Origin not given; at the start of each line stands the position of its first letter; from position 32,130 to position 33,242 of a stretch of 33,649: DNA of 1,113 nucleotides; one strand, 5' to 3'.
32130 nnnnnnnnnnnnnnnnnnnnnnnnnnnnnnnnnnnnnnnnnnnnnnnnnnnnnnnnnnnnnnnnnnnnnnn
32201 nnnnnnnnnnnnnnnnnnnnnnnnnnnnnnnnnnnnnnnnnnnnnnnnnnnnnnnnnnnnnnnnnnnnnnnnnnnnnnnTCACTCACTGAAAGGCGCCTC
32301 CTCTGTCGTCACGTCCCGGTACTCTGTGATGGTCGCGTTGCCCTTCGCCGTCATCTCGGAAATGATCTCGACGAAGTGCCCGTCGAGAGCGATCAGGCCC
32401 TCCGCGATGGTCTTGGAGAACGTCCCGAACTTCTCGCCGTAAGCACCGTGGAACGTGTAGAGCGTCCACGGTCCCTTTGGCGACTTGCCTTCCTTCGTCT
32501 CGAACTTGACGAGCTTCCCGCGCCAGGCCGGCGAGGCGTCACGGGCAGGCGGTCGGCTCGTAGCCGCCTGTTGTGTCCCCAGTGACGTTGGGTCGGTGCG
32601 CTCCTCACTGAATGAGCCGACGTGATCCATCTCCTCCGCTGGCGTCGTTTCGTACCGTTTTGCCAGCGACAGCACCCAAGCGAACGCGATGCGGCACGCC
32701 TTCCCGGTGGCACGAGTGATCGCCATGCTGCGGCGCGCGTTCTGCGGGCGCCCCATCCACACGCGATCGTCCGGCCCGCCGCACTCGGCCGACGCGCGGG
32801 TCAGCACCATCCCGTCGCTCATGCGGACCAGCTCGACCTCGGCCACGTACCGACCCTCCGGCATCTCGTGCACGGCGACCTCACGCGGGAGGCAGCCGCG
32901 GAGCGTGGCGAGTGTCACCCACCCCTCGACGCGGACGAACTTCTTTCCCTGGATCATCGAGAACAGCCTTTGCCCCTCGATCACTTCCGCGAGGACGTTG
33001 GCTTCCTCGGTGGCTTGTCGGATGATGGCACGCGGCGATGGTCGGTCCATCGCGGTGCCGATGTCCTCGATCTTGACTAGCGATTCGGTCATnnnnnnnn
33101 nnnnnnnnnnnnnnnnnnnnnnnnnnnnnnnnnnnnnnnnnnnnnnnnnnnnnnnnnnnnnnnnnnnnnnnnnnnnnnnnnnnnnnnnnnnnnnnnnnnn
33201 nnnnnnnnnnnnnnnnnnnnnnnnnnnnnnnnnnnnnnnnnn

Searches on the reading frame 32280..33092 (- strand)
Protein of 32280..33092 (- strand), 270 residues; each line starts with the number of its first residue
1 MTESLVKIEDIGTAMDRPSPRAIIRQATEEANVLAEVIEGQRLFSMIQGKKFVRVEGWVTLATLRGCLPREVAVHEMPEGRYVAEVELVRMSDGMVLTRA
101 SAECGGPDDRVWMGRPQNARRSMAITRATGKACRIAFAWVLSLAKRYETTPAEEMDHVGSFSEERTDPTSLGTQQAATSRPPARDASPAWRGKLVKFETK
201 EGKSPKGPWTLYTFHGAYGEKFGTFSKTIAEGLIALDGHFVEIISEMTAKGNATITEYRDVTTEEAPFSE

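Call 7: search_protein_families(library=pfam, max_evalue=0.01, proteins=[window:32280-33092:-])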
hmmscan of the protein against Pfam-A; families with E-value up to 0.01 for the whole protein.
window:32280-33092:- (270 aa): 0 families

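Call 8: search_protein_families(library=phrogs, max_evalue=0.01, proteins=[window:32280-33092:-])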
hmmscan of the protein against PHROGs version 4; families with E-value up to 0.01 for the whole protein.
window:32280-33092:- (270 aa): 1 family
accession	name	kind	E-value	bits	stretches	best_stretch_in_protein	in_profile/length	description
phrog_19042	-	unknown function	2e-25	90.9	1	19-179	12-169/271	-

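Call 92: search_protein_families(library=ncbifam, max_evalue=0.01, proteins=[window:32280-33092:-])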
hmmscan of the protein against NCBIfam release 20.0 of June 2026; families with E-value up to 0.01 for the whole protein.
window:32280-33092:- (270 aa): 0 families

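Call 93: search_solved_structures(query=window:32280-33092:-, max_evalue=1)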
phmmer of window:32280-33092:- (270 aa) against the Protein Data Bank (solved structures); distinct sequences matched with E-value up to 1: 1.
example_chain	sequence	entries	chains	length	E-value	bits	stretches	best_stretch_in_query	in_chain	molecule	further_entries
6az3_Q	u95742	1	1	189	0.85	12.2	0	69-198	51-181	Ribosomal protein L19e family protein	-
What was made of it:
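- Tried and rejected: The PDB search, run on g2 only, gave nothing (call 93).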
